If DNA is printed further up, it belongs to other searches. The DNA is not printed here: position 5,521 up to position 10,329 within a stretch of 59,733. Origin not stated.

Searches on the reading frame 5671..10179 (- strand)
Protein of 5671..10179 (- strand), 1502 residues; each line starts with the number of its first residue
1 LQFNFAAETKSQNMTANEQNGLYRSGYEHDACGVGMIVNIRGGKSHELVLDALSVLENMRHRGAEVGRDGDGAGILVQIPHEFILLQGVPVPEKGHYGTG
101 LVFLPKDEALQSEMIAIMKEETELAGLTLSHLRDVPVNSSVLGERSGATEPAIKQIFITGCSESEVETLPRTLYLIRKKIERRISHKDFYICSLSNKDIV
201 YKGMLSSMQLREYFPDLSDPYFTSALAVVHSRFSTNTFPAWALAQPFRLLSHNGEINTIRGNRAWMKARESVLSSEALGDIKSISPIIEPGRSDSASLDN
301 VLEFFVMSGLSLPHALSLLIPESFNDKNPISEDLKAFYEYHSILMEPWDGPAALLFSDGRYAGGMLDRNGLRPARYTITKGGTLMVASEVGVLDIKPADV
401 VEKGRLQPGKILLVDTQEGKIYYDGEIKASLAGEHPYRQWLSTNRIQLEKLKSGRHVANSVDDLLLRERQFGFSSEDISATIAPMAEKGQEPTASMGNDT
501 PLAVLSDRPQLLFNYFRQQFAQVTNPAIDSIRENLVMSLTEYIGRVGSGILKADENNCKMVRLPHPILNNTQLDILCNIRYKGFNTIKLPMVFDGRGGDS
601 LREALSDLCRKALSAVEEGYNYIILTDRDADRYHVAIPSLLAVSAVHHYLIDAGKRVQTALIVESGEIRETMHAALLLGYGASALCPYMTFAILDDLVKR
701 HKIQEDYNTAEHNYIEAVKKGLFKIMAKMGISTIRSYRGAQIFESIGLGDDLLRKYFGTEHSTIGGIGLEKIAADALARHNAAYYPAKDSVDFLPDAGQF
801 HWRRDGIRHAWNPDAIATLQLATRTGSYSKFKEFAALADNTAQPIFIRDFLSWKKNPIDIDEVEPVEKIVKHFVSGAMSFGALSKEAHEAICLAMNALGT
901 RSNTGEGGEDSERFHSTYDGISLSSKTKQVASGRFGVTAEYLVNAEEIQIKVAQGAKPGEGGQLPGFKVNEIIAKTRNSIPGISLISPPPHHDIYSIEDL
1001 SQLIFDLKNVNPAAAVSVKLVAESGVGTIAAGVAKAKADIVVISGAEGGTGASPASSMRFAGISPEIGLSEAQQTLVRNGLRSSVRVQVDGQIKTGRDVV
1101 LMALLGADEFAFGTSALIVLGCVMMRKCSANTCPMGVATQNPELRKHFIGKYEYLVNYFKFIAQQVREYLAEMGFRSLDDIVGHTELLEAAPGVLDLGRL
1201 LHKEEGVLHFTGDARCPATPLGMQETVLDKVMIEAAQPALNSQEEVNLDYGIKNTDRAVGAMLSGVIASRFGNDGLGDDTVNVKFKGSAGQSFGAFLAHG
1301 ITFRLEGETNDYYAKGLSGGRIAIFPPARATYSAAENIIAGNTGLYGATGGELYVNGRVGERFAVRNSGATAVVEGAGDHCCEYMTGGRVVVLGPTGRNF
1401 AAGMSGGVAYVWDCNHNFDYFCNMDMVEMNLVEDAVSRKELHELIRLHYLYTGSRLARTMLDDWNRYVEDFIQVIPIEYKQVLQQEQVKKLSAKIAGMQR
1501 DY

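Call 79: search_protein_families(library=pfam, proteins=[window:5671-10179:-], max_evalue=0.0001)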
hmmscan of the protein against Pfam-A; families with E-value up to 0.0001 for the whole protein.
window:5671-10179:- (1502 aa): 4 families
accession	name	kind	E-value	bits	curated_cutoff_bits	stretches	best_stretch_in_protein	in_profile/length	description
PF00310.26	GATase_2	-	3.8e-163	543.6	19.9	1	32-440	1-420/420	Glutamine amidotransferases class-II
PF01645.23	Glu_synthase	-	2.5e-139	465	20.4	1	810-1175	2-368/369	Conserved region in glutamate synthase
PF04898.20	Glu_syn_central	-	1.7e-110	369.3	22.8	1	467-748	2-276/277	Glutamate synthase central domain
PF01493.24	GXGXG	-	3.3e-83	278.4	32.5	1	1251-1435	2-186/190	GXGXG motif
